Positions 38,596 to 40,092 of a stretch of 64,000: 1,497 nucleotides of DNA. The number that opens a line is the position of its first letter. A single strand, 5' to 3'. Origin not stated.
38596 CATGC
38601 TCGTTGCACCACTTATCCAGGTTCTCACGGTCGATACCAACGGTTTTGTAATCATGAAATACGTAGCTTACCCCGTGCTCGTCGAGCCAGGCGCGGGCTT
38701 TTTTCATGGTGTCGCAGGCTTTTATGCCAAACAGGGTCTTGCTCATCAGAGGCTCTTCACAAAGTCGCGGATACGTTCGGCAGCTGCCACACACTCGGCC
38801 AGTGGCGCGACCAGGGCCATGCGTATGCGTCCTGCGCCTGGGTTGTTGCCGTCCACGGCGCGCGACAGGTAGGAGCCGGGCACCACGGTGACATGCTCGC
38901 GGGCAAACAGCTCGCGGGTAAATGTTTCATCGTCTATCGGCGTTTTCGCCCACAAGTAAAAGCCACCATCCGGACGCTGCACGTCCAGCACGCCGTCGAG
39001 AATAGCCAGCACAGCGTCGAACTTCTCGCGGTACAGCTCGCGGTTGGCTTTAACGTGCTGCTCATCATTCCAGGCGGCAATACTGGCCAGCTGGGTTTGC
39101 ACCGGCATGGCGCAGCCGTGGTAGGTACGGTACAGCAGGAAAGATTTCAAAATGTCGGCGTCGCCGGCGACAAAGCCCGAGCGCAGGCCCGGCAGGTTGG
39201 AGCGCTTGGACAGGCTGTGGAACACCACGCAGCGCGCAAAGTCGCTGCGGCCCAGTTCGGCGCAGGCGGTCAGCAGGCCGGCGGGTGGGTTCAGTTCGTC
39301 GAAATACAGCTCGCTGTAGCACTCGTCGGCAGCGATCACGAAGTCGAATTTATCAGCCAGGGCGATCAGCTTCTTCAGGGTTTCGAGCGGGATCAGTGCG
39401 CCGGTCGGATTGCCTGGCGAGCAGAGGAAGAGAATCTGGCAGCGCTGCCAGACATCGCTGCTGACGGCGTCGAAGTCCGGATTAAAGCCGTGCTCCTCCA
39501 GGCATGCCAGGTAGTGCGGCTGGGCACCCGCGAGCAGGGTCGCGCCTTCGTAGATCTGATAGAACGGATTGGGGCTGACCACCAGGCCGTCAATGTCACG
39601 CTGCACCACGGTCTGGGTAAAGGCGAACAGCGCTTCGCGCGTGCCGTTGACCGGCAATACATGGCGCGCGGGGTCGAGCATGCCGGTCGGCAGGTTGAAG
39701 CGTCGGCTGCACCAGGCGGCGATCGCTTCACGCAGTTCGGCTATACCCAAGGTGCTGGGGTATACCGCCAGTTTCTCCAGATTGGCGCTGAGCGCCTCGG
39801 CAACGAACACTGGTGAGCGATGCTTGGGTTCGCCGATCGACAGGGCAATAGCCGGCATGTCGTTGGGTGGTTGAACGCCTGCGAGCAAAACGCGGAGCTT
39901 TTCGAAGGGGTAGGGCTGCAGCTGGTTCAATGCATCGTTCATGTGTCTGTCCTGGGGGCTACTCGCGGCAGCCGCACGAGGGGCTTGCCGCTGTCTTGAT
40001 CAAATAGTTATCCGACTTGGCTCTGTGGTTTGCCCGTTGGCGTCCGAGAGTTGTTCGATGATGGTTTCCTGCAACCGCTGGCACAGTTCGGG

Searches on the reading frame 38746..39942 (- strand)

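Call 48: search_protein_families(library=pfam, proteins=[window:38746-39942:-], max_evalue=0.001)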
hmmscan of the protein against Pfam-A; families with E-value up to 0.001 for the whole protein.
window:38746-39942:- (398 aa): 2 families
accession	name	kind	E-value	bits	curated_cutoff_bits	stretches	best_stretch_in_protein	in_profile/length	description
PF00155.27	Aminotran_1_2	-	1.2e-46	160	19.7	1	32-378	4-349/361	Aminotransferase class I and II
PF12897.13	Asp_aminotransf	-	1.5e-06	27.8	27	1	155-330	158-345/421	Aspartate amino-transferase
